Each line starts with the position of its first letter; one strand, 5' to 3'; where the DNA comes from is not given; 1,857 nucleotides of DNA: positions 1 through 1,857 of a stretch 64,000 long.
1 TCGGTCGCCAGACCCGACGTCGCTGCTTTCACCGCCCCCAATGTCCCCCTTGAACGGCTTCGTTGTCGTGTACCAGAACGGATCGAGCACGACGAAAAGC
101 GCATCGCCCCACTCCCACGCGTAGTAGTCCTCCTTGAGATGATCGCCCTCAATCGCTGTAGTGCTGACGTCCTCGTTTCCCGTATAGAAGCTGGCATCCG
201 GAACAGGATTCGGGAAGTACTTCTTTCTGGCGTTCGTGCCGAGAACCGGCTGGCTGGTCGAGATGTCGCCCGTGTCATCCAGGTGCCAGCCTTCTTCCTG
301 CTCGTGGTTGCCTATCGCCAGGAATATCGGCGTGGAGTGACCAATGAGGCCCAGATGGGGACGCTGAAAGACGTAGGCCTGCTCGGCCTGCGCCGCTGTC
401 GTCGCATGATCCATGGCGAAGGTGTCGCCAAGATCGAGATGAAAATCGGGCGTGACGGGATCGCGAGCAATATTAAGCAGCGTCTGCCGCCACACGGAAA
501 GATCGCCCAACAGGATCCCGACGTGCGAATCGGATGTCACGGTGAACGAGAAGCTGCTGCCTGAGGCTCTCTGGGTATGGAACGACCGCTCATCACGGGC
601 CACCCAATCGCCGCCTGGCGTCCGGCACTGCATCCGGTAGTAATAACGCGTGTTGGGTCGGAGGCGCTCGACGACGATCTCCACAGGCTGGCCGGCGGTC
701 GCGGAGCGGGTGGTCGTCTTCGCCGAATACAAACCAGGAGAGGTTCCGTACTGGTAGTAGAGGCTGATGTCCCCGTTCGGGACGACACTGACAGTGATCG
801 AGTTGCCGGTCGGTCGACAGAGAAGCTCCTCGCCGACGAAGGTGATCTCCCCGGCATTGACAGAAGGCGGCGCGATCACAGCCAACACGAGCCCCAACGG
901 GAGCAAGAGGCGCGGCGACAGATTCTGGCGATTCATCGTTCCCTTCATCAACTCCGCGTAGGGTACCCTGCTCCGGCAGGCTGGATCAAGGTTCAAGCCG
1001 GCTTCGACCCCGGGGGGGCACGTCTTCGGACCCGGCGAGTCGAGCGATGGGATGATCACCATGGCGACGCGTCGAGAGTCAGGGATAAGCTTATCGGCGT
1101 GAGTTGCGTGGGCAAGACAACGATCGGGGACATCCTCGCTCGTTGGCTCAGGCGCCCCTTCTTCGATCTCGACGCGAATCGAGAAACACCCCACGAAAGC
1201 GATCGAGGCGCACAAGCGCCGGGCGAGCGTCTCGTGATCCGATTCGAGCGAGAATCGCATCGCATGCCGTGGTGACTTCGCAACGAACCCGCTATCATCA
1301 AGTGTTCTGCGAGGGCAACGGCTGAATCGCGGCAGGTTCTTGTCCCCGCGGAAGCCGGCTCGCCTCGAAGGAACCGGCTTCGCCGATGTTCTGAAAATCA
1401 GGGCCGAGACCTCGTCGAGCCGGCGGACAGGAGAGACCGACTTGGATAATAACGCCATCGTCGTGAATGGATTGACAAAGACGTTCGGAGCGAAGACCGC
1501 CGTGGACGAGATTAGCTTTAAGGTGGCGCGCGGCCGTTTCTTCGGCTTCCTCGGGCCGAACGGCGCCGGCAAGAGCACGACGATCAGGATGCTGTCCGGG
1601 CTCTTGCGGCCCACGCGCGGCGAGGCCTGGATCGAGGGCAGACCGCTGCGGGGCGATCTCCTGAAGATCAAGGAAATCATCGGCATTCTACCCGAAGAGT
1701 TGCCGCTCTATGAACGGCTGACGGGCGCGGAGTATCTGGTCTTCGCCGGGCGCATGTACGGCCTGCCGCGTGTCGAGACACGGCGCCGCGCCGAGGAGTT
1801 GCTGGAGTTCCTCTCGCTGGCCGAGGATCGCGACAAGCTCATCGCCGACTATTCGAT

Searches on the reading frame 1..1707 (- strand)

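Call 47: search_protein_families(library=pfam, proteins=[window:1-1707:-], max_evalue=0.001)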
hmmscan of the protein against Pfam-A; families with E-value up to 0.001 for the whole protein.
window:1-1707:- (569 aa): 1 family
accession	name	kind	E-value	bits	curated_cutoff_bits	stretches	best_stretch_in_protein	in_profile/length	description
PF16656.11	Pur_ac_phosph_N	-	2.4e-05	25.3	30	1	303-378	14-93/93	Purple acid Phosphatase, N-terminal domain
